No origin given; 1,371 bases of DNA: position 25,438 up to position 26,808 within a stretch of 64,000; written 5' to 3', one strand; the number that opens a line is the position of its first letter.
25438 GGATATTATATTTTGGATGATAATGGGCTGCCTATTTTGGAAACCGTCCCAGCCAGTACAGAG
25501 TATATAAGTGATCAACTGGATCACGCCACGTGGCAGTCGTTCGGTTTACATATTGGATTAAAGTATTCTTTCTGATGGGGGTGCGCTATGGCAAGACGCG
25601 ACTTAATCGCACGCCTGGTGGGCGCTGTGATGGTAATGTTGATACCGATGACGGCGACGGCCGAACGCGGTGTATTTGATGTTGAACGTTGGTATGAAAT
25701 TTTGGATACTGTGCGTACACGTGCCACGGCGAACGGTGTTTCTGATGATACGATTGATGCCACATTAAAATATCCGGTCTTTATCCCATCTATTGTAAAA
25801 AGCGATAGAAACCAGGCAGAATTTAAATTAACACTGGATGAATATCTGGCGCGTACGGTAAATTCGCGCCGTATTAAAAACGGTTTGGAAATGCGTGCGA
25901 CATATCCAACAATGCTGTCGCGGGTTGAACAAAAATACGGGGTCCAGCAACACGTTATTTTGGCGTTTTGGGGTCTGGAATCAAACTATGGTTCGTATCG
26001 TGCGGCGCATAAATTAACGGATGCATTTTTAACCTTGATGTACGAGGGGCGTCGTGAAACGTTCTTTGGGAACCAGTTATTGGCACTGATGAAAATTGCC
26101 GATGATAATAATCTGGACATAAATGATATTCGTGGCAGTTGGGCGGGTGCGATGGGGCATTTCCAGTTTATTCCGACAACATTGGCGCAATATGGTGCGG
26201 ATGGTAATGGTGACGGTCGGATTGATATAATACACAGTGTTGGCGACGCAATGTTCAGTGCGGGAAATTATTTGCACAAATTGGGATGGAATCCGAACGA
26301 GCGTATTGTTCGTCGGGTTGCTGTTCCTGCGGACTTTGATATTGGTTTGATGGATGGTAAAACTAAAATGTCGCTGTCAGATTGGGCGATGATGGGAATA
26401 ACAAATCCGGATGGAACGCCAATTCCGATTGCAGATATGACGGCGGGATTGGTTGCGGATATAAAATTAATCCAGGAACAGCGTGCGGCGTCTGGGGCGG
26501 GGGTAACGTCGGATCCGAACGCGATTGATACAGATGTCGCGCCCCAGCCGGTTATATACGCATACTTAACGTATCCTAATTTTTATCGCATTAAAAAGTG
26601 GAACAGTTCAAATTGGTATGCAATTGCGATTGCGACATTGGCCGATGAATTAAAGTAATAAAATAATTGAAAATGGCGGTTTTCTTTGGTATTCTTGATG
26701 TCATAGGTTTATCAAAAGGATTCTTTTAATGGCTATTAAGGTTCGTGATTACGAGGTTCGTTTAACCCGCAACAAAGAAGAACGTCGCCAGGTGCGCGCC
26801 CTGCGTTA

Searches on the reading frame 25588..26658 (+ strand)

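Call 101: search_protein_families(library=pfam, proteins=[window:25588-26658:+], max_evalue=0.00001)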
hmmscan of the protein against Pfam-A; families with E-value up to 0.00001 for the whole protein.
window:25588-26658:+ (356 aa): 1 family
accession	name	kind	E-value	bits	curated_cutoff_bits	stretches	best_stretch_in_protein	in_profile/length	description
PF13406.11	SLT_2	-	2.4e-87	293.3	24.3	1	38-353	5-292/292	Transglycosylase SLT domain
